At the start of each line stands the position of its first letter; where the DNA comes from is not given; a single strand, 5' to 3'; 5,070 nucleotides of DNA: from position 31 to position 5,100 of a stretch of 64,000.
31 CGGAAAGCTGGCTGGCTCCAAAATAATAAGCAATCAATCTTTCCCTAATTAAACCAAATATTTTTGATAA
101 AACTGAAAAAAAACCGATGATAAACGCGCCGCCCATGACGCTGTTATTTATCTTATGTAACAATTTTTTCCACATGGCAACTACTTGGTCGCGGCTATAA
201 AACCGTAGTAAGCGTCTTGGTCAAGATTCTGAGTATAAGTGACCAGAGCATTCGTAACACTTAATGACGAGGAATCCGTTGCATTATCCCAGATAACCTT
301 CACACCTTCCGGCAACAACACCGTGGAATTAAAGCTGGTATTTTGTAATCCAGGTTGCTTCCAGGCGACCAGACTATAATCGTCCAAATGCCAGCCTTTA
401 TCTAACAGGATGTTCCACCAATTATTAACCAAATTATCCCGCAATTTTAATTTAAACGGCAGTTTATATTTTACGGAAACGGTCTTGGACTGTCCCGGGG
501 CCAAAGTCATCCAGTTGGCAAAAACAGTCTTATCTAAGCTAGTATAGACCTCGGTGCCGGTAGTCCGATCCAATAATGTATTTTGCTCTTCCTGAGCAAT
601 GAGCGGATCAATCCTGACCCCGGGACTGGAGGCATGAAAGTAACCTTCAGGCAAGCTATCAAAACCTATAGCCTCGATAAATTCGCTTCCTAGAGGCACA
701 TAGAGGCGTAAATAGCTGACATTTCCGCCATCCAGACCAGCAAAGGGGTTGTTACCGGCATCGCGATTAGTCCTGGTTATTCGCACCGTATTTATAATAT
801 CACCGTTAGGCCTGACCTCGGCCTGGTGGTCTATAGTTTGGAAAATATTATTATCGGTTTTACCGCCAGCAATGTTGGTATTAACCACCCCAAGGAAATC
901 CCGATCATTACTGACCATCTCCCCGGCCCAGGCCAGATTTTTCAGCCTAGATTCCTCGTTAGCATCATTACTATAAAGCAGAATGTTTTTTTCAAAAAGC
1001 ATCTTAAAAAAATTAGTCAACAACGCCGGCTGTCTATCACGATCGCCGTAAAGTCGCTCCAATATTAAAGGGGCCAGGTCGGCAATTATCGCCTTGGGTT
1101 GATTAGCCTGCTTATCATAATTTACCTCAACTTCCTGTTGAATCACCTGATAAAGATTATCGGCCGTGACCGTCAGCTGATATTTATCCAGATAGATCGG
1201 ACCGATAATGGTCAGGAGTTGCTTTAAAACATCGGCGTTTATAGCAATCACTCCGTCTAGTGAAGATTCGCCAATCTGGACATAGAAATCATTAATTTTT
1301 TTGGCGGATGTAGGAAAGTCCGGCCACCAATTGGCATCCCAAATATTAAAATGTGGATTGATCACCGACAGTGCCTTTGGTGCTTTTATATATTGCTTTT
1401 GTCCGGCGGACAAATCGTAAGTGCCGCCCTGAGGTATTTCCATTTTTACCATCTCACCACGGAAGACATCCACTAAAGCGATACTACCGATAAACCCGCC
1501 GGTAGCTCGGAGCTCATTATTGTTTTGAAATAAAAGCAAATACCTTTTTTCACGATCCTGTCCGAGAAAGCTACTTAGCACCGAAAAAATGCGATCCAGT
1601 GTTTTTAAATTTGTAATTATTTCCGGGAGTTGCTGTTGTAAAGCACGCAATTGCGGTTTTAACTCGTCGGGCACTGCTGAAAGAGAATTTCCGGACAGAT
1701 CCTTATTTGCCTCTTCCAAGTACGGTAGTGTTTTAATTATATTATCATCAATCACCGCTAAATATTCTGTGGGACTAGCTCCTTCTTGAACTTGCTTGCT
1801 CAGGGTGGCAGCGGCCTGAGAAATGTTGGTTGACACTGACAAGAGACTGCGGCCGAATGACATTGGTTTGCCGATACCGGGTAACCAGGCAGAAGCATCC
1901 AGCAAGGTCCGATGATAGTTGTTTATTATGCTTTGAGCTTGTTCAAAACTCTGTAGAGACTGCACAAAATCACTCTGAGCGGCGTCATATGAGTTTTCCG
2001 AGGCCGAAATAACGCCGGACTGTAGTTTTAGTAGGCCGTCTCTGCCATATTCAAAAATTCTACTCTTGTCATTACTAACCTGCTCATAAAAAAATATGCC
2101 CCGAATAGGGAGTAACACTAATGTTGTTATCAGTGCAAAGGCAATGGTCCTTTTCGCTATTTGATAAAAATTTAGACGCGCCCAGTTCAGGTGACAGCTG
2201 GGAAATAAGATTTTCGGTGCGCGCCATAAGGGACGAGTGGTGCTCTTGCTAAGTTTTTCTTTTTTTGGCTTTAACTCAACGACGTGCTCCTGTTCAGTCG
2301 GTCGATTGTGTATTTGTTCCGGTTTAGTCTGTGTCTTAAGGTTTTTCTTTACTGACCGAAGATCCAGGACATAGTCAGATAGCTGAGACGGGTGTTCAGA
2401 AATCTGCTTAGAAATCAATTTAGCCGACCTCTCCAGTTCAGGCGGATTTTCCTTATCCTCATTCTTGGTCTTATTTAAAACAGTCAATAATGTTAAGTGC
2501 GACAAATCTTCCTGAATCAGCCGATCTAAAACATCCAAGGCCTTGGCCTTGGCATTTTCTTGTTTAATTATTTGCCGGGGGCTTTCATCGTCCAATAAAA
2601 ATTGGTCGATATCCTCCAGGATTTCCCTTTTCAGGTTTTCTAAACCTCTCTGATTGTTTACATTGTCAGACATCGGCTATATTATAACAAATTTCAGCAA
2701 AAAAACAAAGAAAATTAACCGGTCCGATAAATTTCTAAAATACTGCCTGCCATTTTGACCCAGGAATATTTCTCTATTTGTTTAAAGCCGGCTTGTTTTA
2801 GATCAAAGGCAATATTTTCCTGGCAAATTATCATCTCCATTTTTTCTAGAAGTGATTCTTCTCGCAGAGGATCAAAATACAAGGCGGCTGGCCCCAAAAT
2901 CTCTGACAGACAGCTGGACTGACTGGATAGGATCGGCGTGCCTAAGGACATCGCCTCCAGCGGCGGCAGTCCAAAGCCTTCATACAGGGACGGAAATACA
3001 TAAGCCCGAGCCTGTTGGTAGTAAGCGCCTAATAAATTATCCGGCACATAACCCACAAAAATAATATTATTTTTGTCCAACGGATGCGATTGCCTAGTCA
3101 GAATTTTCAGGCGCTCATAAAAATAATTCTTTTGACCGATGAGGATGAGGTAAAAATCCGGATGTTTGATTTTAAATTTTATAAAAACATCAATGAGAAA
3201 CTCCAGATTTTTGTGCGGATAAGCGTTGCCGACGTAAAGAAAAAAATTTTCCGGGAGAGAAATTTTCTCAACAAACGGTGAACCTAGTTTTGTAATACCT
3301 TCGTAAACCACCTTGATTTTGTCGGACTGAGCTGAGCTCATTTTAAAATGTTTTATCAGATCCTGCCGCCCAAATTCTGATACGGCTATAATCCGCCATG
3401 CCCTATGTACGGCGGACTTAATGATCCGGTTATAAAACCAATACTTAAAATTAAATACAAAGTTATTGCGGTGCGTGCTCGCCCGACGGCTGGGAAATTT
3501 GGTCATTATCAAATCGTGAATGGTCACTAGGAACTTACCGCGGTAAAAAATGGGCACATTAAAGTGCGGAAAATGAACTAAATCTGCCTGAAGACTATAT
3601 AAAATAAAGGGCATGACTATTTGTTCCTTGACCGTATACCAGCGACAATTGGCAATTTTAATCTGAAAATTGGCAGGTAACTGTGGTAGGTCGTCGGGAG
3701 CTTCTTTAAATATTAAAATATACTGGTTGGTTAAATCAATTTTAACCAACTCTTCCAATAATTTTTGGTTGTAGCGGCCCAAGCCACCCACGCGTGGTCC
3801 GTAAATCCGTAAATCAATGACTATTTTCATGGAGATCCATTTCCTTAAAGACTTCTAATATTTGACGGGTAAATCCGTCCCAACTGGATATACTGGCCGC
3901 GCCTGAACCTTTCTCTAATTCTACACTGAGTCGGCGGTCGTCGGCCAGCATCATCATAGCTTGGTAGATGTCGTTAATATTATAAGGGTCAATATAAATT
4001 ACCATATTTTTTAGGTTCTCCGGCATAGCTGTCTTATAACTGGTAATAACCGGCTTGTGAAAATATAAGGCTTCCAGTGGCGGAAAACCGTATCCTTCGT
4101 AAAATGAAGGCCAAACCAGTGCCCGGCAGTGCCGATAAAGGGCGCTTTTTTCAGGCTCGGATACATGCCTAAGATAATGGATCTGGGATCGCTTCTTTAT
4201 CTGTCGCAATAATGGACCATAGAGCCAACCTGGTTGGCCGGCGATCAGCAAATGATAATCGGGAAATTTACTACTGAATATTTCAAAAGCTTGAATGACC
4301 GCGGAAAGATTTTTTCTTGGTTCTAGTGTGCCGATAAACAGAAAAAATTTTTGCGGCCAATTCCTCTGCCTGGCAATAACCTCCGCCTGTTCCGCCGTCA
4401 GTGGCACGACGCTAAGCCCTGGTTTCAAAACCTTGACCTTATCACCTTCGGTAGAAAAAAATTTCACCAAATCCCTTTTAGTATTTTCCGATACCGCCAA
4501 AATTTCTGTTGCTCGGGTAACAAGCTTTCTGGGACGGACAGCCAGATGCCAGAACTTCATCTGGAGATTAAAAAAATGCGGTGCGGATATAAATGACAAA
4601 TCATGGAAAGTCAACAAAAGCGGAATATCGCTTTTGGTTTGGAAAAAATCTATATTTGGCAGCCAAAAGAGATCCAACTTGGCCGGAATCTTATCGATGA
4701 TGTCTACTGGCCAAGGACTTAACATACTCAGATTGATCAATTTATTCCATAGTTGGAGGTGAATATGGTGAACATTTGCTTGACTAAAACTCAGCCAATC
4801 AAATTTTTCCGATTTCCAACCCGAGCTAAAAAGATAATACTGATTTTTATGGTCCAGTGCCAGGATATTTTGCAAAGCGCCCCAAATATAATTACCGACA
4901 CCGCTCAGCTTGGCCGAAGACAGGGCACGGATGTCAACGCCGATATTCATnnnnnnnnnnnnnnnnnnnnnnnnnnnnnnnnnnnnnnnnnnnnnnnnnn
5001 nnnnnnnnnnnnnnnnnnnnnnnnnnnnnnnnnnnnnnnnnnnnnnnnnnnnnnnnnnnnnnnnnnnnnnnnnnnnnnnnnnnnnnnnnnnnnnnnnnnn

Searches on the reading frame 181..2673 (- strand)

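Call 55: search_protein_families(library=pfam, proteins=[window:181-2673:-], max_evalue=0.00001)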
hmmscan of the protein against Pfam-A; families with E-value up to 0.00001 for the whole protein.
window:181-2673:- (830 aa): 1 family
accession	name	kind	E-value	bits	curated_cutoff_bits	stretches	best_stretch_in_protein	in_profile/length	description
PF13196.11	DUF4012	-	3.8e-28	99.2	28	1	374-514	2-142/144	Protein of unknown function (DUF4012)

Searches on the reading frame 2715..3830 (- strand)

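Call 55: search_protein_families(library=pfam, proteins=[window:2715-3830:-], max_evalue=0.00001)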
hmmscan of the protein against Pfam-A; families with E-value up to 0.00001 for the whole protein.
window:2715-3830:- (371 aa): 4 families
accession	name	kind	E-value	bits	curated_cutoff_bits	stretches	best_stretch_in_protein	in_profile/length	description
PF00534.26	Glycos_transf_1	-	6.3e-30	104.4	26.4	1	188-350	9-171/172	Glycosyl transferases group 1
PF13692.12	Glyco_trans_1_4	-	2.7e-23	83.2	27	1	197-334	4-139/142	Glycosyl transferases group 1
PF13439.12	Glyco_transf_4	-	2.2e-11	44.5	28.5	1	14-179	1-166/170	Glycosyltransferase Family 4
PF20706.3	GT4-conflict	-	8.5e-08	32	26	1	269-313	277-321/385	Family 4 Glycosyltransferase in conflict systems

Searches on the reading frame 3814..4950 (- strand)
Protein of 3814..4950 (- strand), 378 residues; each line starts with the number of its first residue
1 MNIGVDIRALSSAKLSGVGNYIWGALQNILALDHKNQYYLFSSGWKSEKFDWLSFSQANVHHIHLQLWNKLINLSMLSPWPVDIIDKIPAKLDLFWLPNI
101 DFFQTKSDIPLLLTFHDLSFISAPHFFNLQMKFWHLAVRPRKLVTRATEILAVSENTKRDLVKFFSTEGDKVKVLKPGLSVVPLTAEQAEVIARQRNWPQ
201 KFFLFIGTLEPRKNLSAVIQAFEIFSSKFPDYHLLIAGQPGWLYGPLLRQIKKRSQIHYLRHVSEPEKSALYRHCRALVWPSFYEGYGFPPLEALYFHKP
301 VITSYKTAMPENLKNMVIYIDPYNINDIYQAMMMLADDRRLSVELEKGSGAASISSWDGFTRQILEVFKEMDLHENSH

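Call 55: search_protein_families(library=pfam, proteins=[window:3814-4950:-], max_evalue=0.00001)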
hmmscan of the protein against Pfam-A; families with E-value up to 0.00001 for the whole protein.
window:3814-4950:- (378 aa): 4 families
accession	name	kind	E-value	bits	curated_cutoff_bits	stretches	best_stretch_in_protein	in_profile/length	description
PF00534.26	Glycos_transf_1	-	4.2e-23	82.2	26.4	1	199-345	14-165/172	Glycosyl transferases group 1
PF13692.12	Glyco_trans_1_4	-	4e-17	63.3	27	1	202-338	3-142/142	Glycosyl transferases group 1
PF13439.12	Glyco_transf_4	-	2.9e-07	31.1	28.5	1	104-179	93-166/170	Glycosyltransferase Family 4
PF20706.3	GT4-conflict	-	5.9e-06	26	26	1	141-310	141-317/385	Family 4 Glycosyltransferase in conflict systems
